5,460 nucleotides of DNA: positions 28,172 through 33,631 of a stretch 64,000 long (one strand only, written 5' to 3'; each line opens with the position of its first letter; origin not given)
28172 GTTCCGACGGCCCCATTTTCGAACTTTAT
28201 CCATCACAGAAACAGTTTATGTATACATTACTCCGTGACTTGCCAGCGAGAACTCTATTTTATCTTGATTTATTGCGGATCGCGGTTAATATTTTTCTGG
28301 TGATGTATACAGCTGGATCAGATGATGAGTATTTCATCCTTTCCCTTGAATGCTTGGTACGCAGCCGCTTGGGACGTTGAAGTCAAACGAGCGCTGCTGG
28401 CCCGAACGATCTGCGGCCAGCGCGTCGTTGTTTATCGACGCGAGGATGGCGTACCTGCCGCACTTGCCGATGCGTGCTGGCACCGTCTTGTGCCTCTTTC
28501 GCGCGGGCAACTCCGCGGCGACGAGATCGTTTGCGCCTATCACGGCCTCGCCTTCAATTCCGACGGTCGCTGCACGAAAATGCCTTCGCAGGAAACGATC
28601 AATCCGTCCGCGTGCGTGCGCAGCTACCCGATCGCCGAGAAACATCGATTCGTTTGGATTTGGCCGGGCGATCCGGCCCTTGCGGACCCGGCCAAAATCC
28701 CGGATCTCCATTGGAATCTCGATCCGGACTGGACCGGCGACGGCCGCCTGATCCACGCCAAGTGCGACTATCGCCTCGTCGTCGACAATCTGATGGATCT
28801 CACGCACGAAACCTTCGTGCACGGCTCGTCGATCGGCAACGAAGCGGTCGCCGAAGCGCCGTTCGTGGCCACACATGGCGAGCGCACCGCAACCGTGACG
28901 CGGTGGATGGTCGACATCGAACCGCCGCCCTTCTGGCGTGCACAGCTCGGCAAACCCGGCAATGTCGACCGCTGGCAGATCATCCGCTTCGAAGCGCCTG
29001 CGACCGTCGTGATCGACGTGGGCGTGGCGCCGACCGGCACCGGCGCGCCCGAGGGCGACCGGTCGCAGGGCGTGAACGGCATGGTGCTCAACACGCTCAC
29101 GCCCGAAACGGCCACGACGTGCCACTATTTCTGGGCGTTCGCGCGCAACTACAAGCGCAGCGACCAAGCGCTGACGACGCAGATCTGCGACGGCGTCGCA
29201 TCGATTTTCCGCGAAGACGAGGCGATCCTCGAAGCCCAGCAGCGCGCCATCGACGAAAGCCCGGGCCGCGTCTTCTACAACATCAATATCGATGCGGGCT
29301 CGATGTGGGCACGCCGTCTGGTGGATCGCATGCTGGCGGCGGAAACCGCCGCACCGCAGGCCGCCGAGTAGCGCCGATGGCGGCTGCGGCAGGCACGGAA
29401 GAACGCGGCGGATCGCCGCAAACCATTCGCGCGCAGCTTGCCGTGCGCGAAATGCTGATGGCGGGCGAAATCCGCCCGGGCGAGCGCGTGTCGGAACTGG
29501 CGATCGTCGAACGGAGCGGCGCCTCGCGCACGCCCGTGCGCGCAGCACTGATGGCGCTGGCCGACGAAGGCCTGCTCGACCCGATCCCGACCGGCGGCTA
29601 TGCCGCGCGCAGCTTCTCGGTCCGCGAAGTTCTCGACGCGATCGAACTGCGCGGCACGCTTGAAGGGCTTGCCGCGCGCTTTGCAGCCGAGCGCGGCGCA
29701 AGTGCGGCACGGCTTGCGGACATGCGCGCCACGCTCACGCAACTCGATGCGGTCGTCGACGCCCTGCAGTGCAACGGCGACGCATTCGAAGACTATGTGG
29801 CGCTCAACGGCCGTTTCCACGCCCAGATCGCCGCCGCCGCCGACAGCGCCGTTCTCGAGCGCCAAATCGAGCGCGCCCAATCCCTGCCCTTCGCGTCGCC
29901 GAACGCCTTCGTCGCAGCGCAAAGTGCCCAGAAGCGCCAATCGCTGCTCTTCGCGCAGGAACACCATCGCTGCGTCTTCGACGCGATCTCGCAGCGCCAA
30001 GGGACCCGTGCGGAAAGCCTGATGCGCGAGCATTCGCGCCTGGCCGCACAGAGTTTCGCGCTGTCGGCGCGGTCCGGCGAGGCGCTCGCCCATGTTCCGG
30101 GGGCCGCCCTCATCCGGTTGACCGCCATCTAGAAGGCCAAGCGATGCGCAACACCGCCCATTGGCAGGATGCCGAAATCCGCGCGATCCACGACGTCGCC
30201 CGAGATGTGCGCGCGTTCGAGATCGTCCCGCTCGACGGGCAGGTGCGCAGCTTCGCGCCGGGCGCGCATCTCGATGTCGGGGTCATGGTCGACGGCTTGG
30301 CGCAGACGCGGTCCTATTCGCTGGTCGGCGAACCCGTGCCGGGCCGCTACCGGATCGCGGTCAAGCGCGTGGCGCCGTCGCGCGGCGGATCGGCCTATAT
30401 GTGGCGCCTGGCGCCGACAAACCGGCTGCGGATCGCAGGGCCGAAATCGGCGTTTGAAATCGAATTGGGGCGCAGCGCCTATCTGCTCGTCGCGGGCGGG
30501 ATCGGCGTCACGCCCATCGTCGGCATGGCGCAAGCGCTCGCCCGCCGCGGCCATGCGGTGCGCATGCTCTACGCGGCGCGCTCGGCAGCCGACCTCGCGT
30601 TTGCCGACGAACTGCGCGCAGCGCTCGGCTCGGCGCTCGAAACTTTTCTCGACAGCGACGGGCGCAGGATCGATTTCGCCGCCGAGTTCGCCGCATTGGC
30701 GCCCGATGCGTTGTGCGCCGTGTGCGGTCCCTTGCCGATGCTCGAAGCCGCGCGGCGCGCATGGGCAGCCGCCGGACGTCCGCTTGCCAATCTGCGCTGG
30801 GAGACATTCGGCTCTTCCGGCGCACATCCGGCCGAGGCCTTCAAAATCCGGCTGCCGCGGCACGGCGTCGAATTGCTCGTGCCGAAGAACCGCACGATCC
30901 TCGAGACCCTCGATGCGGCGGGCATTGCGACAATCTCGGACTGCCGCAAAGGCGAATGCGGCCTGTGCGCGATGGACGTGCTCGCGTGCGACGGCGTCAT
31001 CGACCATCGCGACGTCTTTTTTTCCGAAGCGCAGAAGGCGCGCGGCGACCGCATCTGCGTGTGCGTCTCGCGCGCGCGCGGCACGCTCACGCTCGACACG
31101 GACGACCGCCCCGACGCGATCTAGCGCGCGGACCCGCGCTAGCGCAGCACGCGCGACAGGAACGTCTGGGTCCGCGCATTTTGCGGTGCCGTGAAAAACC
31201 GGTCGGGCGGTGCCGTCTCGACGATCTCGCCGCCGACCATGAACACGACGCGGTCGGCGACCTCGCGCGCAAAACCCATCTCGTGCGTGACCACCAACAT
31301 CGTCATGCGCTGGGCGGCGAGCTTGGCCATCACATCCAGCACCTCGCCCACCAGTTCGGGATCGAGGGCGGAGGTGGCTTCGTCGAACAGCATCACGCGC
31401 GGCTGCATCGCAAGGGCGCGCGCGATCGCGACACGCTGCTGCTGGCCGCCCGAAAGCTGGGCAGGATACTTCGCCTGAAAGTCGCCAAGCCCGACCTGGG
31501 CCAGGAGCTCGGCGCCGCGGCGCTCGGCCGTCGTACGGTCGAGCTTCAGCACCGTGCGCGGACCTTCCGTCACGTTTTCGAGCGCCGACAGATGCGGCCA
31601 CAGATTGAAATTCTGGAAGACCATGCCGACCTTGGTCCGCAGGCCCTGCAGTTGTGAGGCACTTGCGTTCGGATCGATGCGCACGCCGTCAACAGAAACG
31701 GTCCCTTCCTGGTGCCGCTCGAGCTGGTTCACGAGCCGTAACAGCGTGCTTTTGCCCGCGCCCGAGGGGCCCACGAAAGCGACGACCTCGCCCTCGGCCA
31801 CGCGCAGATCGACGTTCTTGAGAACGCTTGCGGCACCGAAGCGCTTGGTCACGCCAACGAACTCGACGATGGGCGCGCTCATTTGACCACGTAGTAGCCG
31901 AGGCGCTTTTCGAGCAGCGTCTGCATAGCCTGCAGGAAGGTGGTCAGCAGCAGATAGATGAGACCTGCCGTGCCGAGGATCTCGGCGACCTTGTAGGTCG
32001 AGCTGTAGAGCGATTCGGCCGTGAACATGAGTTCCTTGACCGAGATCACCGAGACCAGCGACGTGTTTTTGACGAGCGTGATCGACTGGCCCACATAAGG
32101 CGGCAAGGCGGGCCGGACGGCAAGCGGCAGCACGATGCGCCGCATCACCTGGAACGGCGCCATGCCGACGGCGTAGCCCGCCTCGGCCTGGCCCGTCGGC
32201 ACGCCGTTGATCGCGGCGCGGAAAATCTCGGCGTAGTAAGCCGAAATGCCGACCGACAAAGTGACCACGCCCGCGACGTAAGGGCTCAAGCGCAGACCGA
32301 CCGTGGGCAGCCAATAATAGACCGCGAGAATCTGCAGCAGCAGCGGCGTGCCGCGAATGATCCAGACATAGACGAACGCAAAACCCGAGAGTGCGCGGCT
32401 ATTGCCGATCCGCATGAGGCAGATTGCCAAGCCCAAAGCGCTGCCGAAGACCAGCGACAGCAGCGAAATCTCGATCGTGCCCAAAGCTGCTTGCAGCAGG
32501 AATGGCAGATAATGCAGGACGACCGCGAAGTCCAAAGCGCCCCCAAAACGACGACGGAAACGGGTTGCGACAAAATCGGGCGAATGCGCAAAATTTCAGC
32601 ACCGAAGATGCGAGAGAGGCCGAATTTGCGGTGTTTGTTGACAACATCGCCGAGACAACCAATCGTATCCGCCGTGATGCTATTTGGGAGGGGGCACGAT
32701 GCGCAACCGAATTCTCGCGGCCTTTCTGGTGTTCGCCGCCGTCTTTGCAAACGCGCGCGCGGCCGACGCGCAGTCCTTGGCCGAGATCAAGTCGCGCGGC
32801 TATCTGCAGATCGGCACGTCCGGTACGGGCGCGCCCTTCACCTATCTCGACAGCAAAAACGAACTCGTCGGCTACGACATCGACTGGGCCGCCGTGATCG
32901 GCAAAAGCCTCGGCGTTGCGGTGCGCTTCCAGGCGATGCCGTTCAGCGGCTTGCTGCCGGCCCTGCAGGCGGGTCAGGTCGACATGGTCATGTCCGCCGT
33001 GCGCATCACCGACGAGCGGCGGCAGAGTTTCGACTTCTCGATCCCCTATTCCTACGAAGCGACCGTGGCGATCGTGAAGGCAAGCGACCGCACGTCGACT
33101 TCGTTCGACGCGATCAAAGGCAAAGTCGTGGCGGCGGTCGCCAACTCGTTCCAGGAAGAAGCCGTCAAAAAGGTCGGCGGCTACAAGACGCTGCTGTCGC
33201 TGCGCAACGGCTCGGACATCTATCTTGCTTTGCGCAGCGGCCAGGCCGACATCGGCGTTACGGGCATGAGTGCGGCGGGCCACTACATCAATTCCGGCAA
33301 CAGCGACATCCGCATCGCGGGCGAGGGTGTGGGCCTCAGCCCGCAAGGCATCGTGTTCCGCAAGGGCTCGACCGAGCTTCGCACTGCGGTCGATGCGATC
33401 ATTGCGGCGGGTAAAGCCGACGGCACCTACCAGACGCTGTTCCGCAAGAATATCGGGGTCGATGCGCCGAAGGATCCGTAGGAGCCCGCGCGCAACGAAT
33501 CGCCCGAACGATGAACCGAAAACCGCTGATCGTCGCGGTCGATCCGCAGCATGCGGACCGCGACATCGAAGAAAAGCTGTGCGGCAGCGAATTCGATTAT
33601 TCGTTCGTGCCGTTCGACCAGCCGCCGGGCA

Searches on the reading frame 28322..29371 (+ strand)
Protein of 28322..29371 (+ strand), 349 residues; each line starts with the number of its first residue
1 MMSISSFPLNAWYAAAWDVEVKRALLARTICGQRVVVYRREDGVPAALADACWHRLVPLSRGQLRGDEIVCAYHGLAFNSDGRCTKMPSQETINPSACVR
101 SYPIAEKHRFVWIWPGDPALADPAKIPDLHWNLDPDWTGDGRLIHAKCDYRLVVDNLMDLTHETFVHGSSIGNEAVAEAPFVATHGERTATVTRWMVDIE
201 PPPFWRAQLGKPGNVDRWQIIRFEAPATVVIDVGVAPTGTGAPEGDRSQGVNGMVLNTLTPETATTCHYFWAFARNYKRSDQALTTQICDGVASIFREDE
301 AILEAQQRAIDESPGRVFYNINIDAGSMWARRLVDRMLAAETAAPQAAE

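Call 11: search_protein_families(library=pfam, proteins=[window:28322-29371:+], max_evalue=0.001)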
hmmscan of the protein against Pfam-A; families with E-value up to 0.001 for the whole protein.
window:28322-29371:+ (349 aa): 4 families
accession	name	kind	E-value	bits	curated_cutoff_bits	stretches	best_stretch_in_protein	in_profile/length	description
PF19112.6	VanA_C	-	7e-51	173.6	23.5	1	147-340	2-193/193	Vanillate O-demethylase oxygenase C-terminal domain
PF00355.32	Rieske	-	1.8e-19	69.8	20.3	1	12-102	2-87/88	Rieske [2Fe-2S] domain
PF08417.18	PaO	-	8.2e-06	26.3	27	1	223-313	1-85/89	Pheophorbide a oxygenase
PF19298.5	KshA_C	-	1.1e-05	26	23.3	1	118-308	5-183/207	3-Ketosteroid 9alpha-hydroxylase C-terminal domain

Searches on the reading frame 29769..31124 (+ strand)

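Call 11: search_protein_families(library=pfam, proteins=[window:29769-31124:+], max_evalue=0.001)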
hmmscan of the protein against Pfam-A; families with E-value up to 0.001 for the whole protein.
window:29769-31124:+ (451 aa): 3 families
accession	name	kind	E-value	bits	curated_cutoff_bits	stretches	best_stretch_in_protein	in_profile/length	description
PF00175.26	NAD_binding_1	-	5.3e-08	33.9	22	1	240-328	1-107/109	Oxidoreductase NAD-binding domain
PF00111.32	Fer2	-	6.3e-08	32.9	21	1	365-436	6-76/77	2Fe-2S iron-sulfur cluster binding domain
PF00970.30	FAD_binding_6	-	2.9e-05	24.8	21.1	1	136-230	3-98/99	Oxidoreductase FAD-binding domain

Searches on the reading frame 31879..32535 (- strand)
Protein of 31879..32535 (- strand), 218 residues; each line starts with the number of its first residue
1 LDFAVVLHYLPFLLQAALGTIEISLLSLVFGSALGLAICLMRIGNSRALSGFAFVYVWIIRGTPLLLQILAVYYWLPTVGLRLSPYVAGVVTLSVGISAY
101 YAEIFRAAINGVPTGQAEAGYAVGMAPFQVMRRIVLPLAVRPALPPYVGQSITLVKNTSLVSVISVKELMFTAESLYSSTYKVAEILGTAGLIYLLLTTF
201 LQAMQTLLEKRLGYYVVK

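Call 17: search_protein_families(library=pfam, proteins=[window:31879-32535:-], max_evalue=0.00001)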
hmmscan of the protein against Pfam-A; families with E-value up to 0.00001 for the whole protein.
window:31879-32535:- (218 aa): 1 family
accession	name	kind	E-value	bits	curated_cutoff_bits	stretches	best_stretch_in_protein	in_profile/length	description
PF00528.27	BPD_transp_1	-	7.5e-20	71.9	26.4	1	39-212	9-182/184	Binding-protein-dependent transport system inner membrane component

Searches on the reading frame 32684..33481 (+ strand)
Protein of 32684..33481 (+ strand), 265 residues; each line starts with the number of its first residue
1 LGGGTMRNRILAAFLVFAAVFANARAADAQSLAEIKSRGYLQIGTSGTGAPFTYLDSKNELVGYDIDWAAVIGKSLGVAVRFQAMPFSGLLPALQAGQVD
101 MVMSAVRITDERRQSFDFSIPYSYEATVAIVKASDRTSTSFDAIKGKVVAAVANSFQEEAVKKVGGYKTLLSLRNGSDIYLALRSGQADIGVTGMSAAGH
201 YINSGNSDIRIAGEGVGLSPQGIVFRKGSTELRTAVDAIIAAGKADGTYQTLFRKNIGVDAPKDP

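Call 17: search_protein_families(library=pfam, proteins=[window:32684-33481:+], max_evalue=0.00001)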
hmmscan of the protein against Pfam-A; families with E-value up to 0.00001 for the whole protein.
window:32684-33481:+ (265 aa): 1 family
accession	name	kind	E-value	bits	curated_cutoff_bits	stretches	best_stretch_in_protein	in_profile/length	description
PF00497.25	SBP_bac_3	-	1.9e-37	128.4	26.4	1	41-258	1-131/132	Bacterial extracellular solute-binding proteins, family 3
